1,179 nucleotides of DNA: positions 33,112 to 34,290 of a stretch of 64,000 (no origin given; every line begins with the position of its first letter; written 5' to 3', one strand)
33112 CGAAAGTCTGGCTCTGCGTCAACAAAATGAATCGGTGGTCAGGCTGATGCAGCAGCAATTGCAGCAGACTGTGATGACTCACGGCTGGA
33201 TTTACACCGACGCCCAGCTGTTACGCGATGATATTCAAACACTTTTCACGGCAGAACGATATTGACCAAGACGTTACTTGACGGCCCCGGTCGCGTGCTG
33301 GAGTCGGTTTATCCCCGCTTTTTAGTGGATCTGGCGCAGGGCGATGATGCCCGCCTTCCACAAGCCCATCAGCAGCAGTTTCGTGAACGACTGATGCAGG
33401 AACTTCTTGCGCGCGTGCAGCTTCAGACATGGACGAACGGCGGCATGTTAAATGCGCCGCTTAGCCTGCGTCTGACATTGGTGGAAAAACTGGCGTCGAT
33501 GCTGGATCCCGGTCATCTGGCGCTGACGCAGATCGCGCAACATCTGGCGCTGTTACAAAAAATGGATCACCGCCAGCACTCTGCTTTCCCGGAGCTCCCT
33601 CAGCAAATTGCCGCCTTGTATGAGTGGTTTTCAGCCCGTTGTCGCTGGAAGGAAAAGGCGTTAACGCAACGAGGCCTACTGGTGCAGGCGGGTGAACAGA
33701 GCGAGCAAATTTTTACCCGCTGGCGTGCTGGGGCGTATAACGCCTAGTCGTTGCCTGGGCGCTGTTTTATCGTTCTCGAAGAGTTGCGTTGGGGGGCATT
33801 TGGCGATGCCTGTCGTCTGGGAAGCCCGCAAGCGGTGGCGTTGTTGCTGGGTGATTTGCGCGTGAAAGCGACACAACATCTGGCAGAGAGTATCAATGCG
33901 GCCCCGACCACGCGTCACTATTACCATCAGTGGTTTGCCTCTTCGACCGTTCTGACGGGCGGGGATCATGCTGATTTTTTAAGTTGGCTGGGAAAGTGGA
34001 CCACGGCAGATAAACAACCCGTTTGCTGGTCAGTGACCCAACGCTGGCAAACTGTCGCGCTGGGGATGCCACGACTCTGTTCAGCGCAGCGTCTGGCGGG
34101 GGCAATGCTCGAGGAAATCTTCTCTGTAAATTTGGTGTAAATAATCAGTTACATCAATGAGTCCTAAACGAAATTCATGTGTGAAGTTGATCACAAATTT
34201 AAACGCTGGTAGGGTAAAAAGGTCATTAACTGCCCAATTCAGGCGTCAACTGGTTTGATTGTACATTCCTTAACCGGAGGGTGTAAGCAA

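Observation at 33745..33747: In-frame amber codon splits yjcZ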

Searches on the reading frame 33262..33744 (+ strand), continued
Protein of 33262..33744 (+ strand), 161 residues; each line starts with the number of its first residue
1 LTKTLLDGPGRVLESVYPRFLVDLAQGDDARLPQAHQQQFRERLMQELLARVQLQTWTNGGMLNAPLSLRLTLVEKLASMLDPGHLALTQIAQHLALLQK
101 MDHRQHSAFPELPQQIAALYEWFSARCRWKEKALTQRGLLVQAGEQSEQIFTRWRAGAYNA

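Call 40: predict_structure(alignment_id=A1)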
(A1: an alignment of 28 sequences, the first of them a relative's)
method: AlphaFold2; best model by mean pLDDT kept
length: 292 residues; sequences in the alignment: 28
mean_pLDDT: 67.1   pTM: 0.70
mean pLDDT of the five models: 67.1, 66.6, 59.4, 58.1, 56.7
residues with pLDDT >= 90: 37; 70-90: 123; 50-70: 55; < 50: 77
segments of 3 or more residues with pLDDT < 50: 1-15, 29-37, 59-61, 224-271
pLDDT, mean of each block of 10 residues (from residue 1): 28 56 68 48 59 52 68 83 85 89 64 89 93 86 84 75 68 83 89 91 87 78 44 38 38 34 31 73 71 36
secondary structure, 60 per line:
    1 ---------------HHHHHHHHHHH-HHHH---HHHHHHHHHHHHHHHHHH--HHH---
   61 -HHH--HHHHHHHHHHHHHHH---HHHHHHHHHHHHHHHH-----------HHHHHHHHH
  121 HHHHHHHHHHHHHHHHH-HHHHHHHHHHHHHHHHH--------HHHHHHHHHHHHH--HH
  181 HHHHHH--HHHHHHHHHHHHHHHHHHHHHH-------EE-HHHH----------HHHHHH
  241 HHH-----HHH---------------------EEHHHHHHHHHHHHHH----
elements in order: H16-26 H28-31 H35-52 H67-81 H85-100 H112-137 H139-155 H164-176 H179-186 H189-210 H221-224 H235-243 H275-288

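Call 62: search_solved_structures(query=A1, max_evalue=0.01)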
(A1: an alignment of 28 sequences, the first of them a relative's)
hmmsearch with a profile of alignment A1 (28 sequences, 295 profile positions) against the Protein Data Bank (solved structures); distinct sequences matched with E-value up to 0.01: 0.

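Call 65: fold_search(model_id=the predicted structure, library=pdb)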
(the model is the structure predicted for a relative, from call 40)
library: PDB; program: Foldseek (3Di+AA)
matches with E <= 10: 58; with E <= 0.001: 0
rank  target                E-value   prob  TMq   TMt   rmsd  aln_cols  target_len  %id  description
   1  6w2q                  1.3e+00  0.13  0.17  0.23  17.9       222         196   12  Junction 34, DHR53-DHR4 (released 2020-04-15)
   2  4eba_D                1.7e+00  0.07  0.13  0.07  17.6       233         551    8  Crystal structure of the Rna14-Rna15 complex (released 2012-05-02)
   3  4n78_A                1.8e+00  0.11  0.22  0.07  16.7       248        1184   10  The WAVE Regulatory Complex Links Diverse Receptors to the Actin Cytoskeleton (released 2014-02-05)
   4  6v1v_B                2.0e+00  0.02  0.11  0.07  23.6       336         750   10  VIP3B (VIP3B_2160) adapted for crystallization (released 2019-12-18)
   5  3lk5                  2.6e+00  0.08  0.17  0.16  16.3       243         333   16  Crystal structure of putative Geranylgeranyl pyrophosphate synthase from Corynebacterium glutamicum (released 2010-03-09)
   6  5cwb                  2.8e+00  0.10  0.19  0.25  16.1       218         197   11  Crystal structure of de novo designed helical repeat protein DHR4 (released 2015-12-16)
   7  5d2d_B                3.5e+00  0.03  0.15  0.16  15.7       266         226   10  Crystal structure of human 14-3-3 zeta in complex with CFTR R-domain peptide pS753-pS768 (released 2016-03-16)
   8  6fn9_A                3.7e+00  0.04  0.16  0.19  15.7       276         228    9  Mono- and bivalent 14-3-3 inhibitors for characterizing supramolecular lysine-PEG interactions in proteins (released 2018-07-04)
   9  2h7v_D                4.1e+00  0.09  0.22  0.24  17.7       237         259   14  Co-crystal structure of YpkA-Rac1 (released 2006-09-19)
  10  6vfi_A                4.3e+00  0.09  0.20  0.27  15.1       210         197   10  De novo designed octahedral nanoparticle O43_dn18 (released 2020-08-12)
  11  5j1f_B                4.5e+00  0.06  0.16  0.23  16.4       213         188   15  Structure of the spectrin repeats 5 and 6 of the plakin domain of plectin (released 2016-07-20)
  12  6fn9_B                4.5e+00  0.03  0.15  0.18  15.7       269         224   10  Mono- and bivalent 14-3-3 inhibitors for characterizing supramolecular lysine-PEG interactions in proteins (released 2018-07-04)
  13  4dnk_A                4.7e+00  0.07  0.18  0.21  11.8       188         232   11  Crystal structure of a tyrosine 3-monooxygenase/tryptophan 5-monooxygenase activation protein, beta polypeptide (YWHAB (released 2012-02-22)
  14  5j1h_A                4.7e+00  0.06  0.18  0.26  16.4       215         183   17  Structure of the spectrin repeats 5 and 6 of the plakin domain of plectin (released 2016-07-20)
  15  9rwz_M                4.7e+00  0.06  0.19  0.07  16.1       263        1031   12  ZSWIM8-CUL3 complex bound to AGO2-miR-7-CYRANO (released 2026-03-18)
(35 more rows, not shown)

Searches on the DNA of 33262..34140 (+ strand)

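Call 4: search_dna_similar(query=window:33262-34140:+, collection=ecoli_genomes, mode=near, max_rows=40)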
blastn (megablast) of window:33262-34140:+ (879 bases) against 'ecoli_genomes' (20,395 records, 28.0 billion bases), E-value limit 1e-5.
Records with a match: 5416; places in all: 5421; records where one place covers at least 80% of the query: 5408.
Genomes with a match: 5414 of 5426; with a place that covers at least 80% of the query: 5406. Places per genome that has any: lowest 1, median 1, highest 3. On chromosomes: 5416 places; on plasmids: 5.
Best place of each record, by identity: >=99% 27; 95-99% 5374; 90-95% 11; 80-90% 4.
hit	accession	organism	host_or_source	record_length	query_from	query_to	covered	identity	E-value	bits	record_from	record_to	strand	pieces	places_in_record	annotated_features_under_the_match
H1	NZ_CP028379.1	Escherichia coli O145 str. RM9872 strain RM9872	Bos taurus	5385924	1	879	100%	99.9%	0e+0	1618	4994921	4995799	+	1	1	rdcB: YjcZ-like family protein | crfC: clamp-binding protein CrfC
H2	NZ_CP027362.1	Escherichia coli strain 95-3192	missing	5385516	1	879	100%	99.9%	0e+0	1618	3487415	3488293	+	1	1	rdcB: YjcZ-like family protein | crfC: clamp-binding protein CrfC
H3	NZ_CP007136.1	Escherichia coli O145:H28 str. RM12581 strain RM12581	lettuce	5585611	1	879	100%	99.9%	0e+0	1618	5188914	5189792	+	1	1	rdcB: YjcZ-like family protein | crfC: clamp-binding protein CrfC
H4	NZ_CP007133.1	Escherichia coli O145:H28 str. RM12761 strain RM12761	ice cream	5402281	1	879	100%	99.9%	0e+0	1618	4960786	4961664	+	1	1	rdcB: YjcZ-like family protein | crfC: clamp-binding protein CrfC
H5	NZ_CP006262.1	Escherichia coli O145:H28 str. RM13516 strain RM13516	Homo sapiens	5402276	1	879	100%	99.9%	0e+0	1618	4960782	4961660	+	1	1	rdcB: YjcZ-like family protein | crfC: clamp-binding protein CrfC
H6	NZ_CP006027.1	Escherichia coli O145:H28 str. RM13514 strain RM13514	Homo sapiens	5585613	1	879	100%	99.9%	0e+0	1618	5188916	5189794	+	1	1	rdcB: YjcZ-like family protein | crfC: clamp-binding protein CrfC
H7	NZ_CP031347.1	Escherichia coli O145 strain RM9873-C1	cattle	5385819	1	879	100%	99.9%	0e+0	1618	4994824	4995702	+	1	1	rdcB: YjcZ-like family protein | crfC: clamp-binding protein CrfC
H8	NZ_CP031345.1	Escherichia coli O145 strain RM12367-C1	creek water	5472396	1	879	100%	99.9%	0e+0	1618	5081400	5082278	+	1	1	rdcB: YjcZ-like family protein | crfC: clamp-binding protein CrfC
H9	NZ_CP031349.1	Escherichia coli O145 strain RM9467-C1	Cattle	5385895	1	879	100%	99.9%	0e+0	1618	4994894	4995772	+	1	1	rdcB: YjcZ-like family protein | crfC: clamp-binding protein CrfC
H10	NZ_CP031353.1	Escherichia coli O145 strain RM9154-C1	Cattle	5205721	1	879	100%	99.9%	0e+0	1618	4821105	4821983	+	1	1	rdcB: YjcZ-like family protein | crfC: clamp-binding protein CrfC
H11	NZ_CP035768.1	Escherichia coli O145 strain RM11626-C1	Cattle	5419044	1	879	100%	99.9%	0e+0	1618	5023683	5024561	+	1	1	rdcB: YjcZ-like family protein | crfC: clamp-binding protein CrfC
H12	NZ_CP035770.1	Escherichia coli O145 strain RM8988-C1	Cattle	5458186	1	879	100%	99.9%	0e+0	1618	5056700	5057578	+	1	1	rdcB: YjcZ-like family protein | crfC: clamp-binding protein CrfC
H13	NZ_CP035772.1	Escherichia coli O145 strain RM8843-C1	missing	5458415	1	879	100%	99.9%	0e+0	1618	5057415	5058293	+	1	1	rdcB: YjcZ-like family protein | crfC: clamp-binding protein CrfC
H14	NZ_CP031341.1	Escherichia coli O145 strain RM12275-C1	missing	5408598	1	879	100%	99.9%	0e+0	1618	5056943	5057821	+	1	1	rdcB: YjcZ-like family protein | crfC: clamp-binding protein CrfC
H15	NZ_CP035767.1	Escherichia coli O145 strain RM12522-C8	Cattle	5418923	1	879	100%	99.9%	0e+0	1618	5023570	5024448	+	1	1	rdcB: YjcZ-like family protein | crfC: clamp-binding protein CrfC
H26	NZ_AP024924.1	Escherichia coli O145:H28 strain 16003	Homo sapiens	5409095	1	879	100%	99.8%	0e+0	1613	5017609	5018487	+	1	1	rdcB: YjcZ-like family protein | crfC: clamp-binding protein CrfC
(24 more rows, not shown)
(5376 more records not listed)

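Call 5: search_dna_similar(query=window:33715-33777:+, collection=ecoli_genomes, mode=near, max_rows=60, rows=spread)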
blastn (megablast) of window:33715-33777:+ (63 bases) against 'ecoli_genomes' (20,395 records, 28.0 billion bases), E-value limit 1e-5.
Records with a match: 5407; places in all: 5408; records where one place covers at least 80% of the query: 5407.
Genomes with a match: 5405 of 5426; with a place that covers at least 80% of the query: 5405. Places per genome that has any: lowest 1, median 1, highest 3. On chromosomes: 5403 places; on plasmids: 5.
Best place of each record, by identity: 95-99% 5407.
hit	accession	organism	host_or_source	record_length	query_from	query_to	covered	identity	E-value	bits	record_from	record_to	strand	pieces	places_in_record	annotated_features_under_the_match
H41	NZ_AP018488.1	Escherichia coli O157:H7 strain PV15-279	Homo sapiens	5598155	1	63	100%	98.4%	2e-22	111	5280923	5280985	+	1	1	rdcB: YjcZ-like family protein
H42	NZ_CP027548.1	Escherichia coli strain 2014C-3061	Homo sapiens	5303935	1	63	100%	98.4%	2e-22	111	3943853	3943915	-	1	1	rdcB: YjcZ-like family protein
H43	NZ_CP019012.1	Escherichia coli strain Ecol_AZ161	Homo sapiens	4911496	1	63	100%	98.4%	2e-22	111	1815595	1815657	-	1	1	rdcB: YjcZ-like family protein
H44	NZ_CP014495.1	Escherichia coli strain SaT040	Homo sapiens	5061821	1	63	100%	98.4%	2e-22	111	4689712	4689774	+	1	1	rdcB: YjcZ-like family protein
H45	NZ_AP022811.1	Escherichia coli strain JE86-ST02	Homo sapiens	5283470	1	63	100%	98.4%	2e-22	111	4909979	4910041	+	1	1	rdcB: YjcZ-like family protein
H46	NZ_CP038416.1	Escherichia coli O157:H7 strain 3-5-1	cattle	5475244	1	63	100%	98.4%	2e-22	111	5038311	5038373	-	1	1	rdcB: YjcZ-like family protein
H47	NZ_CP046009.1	Escherichia coli strain 1919D62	swine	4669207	1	63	100%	98.4%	2e-22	111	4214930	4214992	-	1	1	rdcB: YjcZ-like family protein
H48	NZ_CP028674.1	Escherichia coli strain 115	cattle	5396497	1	63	100%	98.4%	2e-22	111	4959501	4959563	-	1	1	rdcB: YjcZ-like family protein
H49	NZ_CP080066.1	Escherichia coli strain 19SZHZ803Rt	Homo sapiens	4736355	1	63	100%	98.4%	2e-22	111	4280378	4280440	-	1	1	rdcB: YjcZ-like family protein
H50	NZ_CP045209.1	Escherichia coli strain 4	Ground beef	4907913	1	63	100%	98.4%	2e-22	111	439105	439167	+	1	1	rdcB: YjcZ-like family protein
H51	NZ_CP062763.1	Escherichia coli O157:H7 strain Z885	Bovine Faeces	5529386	1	63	100%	98.4%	2e-22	111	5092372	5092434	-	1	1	rdcB: YjcZ-like family protein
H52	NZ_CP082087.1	Escherichia coli strain MS20649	Homo sapiens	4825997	1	63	100%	98.4%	2e-22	111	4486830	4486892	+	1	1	rdcB: YjcZ-like family protein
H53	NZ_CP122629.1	Escherichia coli strain ETEC4088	Sus scrofa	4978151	1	63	100%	98.4%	2e-22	111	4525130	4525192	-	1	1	rdcB: YjcZ-like family protein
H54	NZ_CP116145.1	Escherichia coli strain DETEC-P622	ICU patient rectal swab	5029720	1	63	100%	98.4%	2e-22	111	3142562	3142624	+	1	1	rdcB: YjcZ-like family protein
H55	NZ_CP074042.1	Escherichia coli strain PI6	Pig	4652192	1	63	100%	98.4%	2e-22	111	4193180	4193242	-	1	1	rdcB: diguanylate cyclase regulator RdcB family protein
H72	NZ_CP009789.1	Escherichia coli K-12 strain K-12 ER3413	-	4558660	1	62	98%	98.4%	7e-22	110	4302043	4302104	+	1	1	rdcB: YjcZ-like family protein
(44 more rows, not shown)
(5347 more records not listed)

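Call 6: get_annotated_region(hit=H1, flank=3000)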
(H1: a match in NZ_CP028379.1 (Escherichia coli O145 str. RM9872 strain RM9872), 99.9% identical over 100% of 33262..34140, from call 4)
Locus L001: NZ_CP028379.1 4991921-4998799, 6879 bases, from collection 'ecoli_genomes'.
description: Escherichia coli O145 str. RM9872 chromosome, complete genome
organism: Escherichia coli O145 str. RM9872 strain RM9872 (NCBI taxid 1055544)
replicon: chromosome; assembly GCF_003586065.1
host: Bos taurus; source: feces; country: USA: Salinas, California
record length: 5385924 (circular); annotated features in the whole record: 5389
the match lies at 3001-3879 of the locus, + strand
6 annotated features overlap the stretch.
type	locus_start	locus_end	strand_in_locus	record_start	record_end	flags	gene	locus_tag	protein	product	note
CDS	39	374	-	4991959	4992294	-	yjdM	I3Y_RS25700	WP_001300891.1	zinc ribbon domain-containing protein YjdM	-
CDS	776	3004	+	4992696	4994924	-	crfC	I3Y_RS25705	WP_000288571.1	clamp-binding protein CrfC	-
CDS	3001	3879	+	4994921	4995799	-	rdcB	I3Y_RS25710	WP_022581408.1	YjcZ-like family protein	-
CDS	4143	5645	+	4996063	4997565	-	proP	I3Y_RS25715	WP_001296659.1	glycine betaine/L-proline transporter ProP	-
CDS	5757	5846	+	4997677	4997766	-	pmrR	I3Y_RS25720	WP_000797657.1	LpxT activity modulator PmrR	-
CDS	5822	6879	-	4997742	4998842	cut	pmrB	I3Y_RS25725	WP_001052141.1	two-component system sensor histidine kinase PmrB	-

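Call 7: get_annotated_region(hit=H72, flank=1500)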
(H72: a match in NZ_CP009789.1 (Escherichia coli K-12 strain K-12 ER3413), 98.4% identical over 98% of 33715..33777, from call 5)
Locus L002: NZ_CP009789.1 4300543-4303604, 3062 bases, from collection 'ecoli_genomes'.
description: Escherichia coli K-12 strain K-12 ER3413 chromosome, complete genome
organism: Escherichia coli K-12 strain K-12 ER3413 (NCBI taxid 83333)
replicon: chromosome; assembly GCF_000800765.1
host: -; source: -; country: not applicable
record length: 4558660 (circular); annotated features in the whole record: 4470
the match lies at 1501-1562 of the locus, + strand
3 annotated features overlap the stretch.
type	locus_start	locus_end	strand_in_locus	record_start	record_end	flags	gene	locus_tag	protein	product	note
CDS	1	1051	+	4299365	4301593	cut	crfC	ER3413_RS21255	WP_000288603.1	clamp-binding protein CrfC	-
CDS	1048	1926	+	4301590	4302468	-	rdcB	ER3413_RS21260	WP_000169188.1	YjcZ-like family protein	-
CDS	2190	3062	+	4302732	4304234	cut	proP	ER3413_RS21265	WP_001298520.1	glycine betaine/L-proline transporter ProP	-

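Call 38: get_annotated_region(hit=H26, flank=500)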
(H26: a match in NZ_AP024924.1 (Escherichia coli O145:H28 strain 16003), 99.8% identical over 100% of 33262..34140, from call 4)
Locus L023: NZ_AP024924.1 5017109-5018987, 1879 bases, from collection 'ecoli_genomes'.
description: Escherichia coli O145:H28 strain 16003 chromosome, complete genome
organism: Escherichia coli O145:H28 strain 16003 (NCBI taxid 1078034)
replicon: chromosome; assembly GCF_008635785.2
host: Homo sapiens; source: -; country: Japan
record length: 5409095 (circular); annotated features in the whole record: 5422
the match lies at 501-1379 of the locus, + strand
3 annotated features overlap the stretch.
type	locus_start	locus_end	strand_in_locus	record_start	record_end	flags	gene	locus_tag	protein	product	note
CDS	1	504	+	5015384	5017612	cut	crfC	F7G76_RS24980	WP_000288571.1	clamp-binding protein CrfC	-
CDS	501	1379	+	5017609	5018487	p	rdcB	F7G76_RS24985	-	YjcZ-like family protein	internal stop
CDS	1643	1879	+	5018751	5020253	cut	proP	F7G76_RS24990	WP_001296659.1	glycine betaine/L-proline transporter ProP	-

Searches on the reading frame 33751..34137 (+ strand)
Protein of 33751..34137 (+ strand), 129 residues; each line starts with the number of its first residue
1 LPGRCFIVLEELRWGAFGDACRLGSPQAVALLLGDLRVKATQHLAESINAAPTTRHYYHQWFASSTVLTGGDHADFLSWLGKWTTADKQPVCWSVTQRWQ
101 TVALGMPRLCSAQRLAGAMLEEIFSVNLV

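Call 32: search_protein_families(library=pfam, proteins=[window:33751-34137:+], max_evalue=0.01)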
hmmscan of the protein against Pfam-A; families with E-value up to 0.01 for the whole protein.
window:33751-34137:+ (129 aa): 1 family
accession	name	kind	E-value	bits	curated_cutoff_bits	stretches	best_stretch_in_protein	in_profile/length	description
PF13990.11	YjcZ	-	5e-70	236.4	27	1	2-124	150-272/272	YjcZ-like protein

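Call 33: search_protein_families(library=ncbifam, proteins=[window:33751-34137:+], max_evalue=0.01)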
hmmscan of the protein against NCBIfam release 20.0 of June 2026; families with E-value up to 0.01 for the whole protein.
window:33751-34137:+ (129 aa): 0 families
